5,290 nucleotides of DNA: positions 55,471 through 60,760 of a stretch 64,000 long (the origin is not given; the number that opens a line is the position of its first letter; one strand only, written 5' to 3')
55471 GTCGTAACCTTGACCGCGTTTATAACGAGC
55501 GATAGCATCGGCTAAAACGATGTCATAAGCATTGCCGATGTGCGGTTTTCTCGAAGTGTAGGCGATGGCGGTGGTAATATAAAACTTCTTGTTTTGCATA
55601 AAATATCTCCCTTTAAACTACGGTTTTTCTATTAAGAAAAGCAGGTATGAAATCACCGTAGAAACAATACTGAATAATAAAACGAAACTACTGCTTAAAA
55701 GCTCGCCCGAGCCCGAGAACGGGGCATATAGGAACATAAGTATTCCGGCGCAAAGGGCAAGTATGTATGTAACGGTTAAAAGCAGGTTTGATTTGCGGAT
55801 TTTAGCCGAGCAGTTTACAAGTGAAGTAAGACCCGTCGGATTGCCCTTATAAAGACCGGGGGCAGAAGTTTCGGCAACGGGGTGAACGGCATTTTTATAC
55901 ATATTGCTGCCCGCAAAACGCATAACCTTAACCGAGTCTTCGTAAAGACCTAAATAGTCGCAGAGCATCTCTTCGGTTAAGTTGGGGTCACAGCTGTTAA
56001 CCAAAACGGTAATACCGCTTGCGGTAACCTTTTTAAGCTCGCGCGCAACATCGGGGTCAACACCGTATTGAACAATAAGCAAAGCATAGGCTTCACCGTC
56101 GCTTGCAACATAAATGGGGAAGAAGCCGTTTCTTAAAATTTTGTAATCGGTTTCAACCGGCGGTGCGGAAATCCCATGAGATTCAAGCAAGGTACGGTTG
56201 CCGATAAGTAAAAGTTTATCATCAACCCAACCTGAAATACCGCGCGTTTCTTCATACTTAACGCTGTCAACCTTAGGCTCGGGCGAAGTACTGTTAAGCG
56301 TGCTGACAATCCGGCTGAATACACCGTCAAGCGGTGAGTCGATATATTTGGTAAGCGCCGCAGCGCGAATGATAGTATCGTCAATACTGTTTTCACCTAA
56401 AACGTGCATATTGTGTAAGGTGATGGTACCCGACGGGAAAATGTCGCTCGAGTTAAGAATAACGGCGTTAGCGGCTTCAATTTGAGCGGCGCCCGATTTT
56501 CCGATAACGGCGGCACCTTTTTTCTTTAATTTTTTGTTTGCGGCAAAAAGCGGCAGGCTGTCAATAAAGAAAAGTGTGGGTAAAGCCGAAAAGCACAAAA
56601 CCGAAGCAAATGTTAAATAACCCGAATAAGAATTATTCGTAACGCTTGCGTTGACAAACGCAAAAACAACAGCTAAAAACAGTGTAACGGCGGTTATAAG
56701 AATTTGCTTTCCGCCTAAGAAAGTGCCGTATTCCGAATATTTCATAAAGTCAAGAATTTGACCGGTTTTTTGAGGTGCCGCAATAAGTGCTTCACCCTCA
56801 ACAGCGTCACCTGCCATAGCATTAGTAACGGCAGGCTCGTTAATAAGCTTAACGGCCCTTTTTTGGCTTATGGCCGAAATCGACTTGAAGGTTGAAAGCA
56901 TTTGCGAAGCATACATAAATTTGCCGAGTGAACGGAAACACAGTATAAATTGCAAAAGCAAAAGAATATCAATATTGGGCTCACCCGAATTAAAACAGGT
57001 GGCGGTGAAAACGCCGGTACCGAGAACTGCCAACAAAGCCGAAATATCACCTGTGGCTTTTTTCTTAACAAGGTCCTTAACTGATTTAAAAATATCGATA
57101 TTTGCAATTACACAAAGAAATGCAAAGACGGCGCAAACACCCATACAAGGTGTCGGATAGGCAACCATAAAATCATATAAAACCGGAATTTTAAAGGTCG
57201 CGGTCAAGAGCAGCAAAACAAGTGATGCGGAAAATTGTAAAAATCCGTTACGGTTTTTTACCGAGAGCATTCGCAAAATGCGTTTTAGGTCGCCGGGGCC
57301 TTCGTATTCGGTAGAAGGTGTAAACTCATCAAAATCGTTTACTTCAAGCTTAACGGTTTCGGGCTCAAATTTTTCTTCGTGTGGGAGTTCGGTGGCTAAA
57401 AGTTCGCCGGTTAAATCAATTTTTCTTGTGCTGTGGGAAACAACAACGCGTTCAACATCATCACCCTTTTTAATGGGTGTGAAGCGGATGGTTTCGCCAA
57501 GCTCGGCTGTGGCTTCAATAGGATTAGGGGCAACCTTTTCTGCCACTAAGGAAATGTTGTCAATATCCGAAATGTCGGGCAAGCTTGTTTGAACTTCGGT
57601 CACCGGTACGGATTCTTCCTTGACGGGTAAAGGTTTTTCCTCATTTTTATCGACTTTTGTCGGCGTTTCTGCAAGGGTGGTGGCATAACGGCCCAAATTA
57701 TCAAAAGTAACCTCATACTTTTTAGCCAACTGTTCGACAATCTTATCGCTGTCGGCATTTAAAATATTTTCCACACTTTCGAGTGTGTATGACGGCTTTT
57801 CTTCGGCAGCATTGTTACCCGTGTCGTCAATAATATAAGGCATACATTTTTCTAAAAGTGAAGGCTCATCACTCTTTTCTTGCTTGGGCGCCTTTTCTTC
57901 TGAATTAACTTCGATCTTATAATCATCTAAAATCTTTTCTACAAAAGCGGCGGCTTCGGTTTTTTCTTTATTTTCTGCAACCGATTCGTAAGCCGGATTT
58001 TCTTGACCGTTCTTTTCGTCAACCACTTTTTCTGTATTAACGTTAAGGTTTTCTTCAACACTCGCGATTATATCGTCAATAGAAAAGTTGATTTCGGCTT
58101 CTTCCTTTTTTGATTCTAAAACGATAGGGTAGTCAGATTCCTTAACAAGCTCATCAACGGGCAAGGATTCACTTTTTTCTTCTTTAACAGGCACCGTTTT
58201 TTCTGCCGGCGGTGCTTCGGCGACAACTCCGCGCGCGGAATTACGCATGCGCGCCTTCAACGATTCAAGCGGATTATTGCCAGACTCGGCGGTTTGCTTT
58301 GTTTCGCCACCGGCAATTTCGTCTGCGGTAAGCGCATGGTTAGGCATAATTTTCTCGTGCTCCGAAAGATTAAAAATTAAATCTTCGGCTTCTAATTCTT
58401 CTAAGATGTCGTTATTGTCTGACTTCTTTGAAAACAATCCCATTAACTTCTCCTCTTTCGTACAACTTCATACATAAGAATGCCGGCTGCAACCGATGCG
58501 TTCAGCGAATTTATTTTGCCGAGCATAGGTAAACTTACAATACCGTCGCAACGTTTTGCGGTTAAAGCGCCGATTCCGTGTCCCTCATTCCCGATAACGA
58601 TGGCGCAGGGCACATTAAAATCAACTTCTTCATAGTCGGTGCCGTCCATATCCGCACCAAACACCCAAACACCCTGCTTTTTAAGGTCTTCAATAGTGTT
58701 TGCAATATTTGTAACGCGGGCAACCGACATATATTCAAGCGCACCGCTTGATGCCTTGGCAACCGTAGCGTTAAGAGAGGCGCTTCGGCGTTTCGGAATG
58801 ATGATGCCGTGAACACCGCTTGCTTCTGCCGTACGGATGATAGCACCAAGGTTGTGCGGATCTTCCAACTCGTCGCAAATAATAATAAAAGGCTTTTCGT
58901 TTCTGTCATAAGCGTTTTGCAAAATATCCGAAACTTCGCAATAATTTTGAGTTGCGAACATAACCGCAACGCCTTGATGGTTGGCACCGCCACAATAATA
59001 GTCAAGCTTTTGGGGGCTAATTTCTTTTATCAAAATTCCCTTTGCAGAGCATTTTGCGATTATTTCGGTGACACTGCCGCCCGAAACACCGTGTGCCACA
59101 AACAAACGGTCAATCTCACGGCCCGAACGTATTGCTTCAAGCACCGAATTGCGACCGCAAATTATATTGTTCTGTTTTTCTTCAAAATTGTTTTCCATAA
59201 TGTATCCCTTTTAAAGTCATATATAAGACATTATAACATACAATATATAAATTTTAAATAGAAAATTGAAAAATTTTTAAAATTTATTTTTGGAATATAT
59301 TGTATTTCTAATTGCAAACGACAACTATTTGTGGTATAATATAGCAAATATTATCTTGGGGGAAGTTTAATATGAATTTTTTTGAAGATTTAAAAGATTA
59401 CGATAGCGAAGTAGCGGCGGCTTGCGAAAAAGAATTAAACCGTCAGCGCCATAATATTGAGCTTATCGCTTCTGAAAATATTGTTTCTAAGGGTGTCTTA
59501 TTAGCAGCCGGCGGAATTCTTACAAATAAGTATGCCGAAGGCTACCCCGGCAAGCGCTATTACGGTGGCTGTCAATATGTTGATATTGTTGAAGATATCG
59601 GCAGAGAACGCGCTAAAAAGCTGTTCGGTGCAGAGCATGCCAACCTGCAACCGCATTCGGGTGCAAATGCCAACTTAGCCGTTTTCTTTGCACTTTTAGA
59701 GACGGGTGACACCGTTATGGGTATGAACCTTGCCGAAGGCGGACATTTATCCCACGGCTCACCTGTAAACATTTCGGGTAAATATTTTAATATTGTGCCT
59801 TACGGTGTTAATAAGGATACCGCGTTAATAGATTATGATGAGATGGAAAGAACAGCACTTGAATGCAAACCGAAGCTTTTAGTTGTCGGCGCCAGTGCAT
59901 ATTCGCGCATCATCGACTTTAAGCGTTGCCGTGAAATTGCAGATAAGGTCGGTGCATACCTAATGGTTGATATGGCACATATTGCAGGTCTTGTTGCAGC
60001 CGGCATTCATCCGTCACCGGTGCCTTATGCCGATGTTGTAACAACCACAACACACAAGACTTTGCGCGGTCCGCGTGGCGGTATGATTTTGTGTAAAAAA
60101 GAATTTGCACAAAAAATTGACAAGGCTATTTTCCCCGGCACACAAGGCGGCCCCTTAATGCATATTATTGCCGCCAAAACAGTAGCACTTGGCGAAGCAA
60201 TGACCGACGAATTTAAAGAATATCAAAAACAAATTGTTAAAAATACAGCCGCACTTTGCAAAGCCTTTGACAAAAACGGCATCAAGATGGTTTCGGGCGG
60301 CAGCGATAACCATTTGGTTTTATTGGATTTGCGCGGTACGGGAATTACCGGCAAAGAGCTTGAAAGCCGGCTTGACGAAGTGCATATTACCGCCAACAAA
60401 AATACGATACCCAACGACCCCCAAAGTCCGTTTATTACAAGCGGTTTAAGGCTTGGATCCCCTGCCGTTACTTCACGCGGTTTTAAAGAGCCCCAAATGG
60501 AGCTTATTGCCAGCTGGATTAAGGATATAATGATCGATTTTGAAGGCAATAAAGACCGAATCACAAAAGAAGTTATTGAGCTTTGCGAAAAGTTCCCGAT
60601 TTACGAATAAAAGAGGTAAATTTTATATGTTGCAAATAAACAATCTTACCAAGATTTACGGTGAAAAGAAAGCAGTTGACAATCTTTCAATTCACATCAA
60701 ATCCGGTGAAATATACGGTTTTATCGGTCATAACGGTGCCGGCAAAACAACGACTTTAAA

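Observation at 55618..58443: P-type-ATPase-like pseudoenzyme with a long acidic tail, translationally coupled to rlmB and metG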

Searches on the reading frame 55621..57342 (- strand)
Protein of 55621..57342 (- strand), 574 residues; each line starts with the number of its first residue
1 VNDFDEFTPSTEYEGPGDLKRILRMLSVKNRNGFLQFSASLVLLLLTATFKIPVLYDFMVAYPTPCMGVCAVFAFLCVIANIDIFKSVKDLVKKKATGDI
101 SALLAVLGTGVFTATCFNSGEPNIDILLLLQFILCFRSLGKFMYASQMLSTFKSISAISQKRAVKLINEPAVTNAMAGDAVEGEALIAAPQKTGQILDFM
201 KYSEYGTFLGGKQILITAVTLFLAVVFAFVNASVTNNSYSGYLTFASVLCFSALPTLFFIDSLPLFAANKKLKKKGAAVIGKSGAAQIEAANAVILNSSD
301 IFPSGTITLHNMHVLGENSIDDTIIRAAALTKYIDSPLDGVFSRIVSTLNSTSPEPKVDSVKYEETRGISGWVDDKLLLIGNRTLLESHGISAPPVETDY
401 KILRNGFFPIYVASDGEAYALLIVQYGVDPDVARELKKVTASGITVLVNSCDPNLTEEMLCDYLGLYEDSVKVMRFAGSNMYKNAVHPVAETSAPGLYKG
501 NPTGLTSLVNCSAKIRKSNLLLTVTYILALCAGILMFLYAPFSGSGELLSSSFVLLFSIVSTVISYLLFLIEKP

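Call 46: find_homologous_proteins(query=A3, max_evalue=0.00001)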
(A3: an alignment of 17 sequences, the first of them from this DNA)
Query A3 (17 sequences) (574 aa, profile of the alignment): 418 proteins with E <= 0.00001 among 8000 candidates; the best 120 are listed.
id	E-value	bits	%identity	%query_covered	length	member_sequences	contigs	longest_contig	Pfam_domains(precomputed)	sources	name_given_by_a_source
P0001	3.3e-202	691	100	100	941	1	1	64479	-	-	-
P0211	1.6e-195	669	36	76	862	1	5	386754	-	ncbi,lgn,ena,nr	ncbi:MAG: hypothetical protein IJW78_03690 [Clostridia bacterium]|nr:hypothetical protein [Clostridi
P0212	8.1e-192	657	38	88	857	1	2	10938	-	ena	-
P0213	2.2e-191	656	35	98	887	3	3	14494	-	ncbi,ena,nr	ncbi:MAG: hypothetical protein IJ426_02055 [Clostridia bacterium]|nr:hypothetical protein [Clostridi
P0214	1.3e-190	653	41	78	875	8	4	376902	-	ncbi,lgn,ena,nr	ncbi:MAG: hypothetical protein IKL62_03850 [Clostridia bacterium]|nr:hypothetical protein [Clostridi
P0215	1.6e-190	653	40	79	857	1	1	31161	-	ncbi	-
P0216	1.0e-188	647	51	100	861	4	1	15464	-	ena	-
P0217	4.1e-188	645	38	93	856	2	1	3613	-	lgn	-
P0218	1.2e-186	640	51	100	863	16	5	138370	-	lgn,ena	-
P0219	1.7e-186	639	50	99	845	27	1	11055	-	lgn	-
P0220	1.9e-186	639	36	93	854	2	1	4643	-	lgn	-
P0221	9.2e-186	637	37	97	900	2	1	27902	-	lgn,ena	-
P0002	2.2e-185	636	54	100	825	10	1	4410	-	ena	-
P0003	1.5e-184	633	51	98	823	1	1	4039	-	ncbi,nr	ncbi:MAG: cation-translocating P-type ATPase [Clostridia bacterium]|nr:cation-translocating P-type A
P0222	3.9e-184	632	48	100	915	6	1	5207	-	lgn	-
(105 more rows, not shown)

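Call 67: search_protein_families(library=ncbifam, alignment_id=A3, max_evalue=0.001)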
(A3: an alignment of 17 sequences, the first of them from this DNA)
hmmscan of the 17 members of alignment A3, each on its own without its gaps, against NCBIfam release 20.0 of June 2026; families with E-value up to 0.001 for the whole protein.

A. member 1, seq(574 aa): 2 families
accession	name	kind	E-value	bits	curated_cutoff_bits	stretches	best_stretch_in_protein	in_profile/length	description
NF007952.0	PRK10671.1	equivalog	4.3e-09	35.1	1316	1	292-465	522-692/838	copper-exporting P-type ATPase CopA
TIGR01525.1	ATPase-IB_hvy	subfamily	4.7e-08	32.4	346.25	1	218-466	175-426/560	heavy metal translocating P-type ATPase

B. families by the number of members that match (of 17 scanned): 5 families
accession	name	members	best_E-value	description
NF007952.0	PRK10671.1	16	6.3e-18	copper-exporting P-type ATPase CopA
TIGR01525.1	ATPase-IB_hvy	7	3.3e-16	heavy metal translocating P-type ATPase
NF008262.1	PRK11033.1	4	2.2e-08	zinc/cadmium/mercury/lead-transporting ATPase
TIGR01511.1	ATPase-IB1_Cu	2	4.4e-07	copper-translocating P-type ATPase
NF033775.1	P_type_ZntA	2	3.4e-05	Zn(II)/Cd(II)/Pb(II) translocating P-type ATPase ZntA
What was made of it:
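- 16 of 17 diverse members hit the NCBIfam CopA model weakly, best E=6e-18 (call 67).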

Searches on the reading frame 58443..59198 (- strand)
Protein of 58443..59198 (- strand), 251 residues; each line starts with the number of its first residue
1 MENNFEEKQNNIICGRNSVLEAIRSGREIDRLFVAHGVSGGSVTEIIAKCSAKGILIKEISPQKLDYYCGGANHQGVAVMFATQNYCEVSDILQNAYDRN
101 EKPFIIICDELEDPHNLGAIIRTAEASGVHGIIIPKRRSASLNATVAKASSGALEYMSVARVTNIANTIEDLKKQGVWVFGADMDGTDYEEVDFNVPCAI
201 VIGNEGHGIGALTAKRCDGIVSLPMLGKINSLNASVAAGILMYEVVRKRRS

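Call 61: search_protein_families(library=ncbifam, proteins=[window:58443-59198:-], max_evalue=1e-10)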
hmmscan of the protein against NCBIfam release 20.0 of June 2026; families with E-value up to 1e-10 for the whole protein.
window:58443-59198:- (251 aa): 4 families
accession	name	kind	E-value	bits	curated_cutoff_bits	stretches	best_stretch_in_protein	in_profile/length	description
TIGR00186.1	rRNA_methyl_3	equivalog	7.7e-73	244.9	160.15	1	11-249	3-240/240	23S rRNA (guanosine(2251)-2'-O)-methyltransferase RlmB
NF008386.0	PRK11181.1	equivalog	3.5e-57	193.5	366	1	24-250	17-243/244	23S rRNA (guanosine(2251)-2'-O)-methyltransferase RlmB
NF008295.0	PRK11081.1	equivalog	3.9e-27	95.3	227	1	98-250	14-166/230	tRNA (guanosine(18)-2'-O)-methyltransferase TrmH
NF008117.0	PRK10864.1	equivalog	1.3e-21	77.2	267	1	65-249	161-342/344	tRNA/rRNA methyltransferase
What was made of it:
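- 58443..59198 (-): rlmB, the 23S rRNA (guanosine2251-2'-O)-methyltransferase. Its TAA stop overlaps the X start (TAATG). TIGR00186 scores 244.9 bits against a cut-off of 160 (call 61).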

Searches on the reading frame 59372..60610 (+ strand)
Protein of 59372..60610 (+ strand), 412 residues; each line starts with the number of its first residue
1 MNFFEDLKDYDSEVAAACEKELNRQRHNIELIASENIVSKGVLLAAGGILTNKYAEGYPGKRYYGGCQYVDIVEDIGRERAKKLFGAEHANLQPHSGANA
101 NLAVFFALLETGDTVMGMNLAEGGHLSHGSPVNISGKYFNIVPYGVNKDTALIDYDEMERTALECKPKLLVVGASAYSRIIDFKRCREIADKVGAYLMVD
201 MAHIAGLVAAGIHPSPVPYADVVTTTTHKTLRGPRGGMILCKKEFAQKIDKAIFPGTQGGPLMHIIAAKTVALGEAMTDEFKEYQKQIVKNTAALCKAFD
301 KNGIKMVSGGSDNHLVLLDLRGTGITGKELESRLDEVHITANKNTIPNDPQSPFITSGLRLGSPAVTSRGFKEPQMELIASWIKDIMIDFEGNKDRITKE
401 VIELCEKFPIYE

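Call 75: search_protein_families(library=pfam, proteins=[window:59372-60610:+], max_evalue=0.00001)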
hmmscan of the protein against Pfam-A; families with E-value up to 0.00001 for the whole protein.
window:59372-60610:+ (412 aa): 2 families
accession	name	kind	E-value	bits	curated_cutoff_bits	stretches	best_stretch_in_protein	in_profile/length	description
PF00464.25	SHMT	-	3.5e-173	576.2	27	1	7-383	1-399/399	Serine hydroxymethyltransferase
PF00155.27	Aminotran_1_2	-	1.4e-09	38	19.7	1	78-345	48-334/361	Aminotransferase class I and II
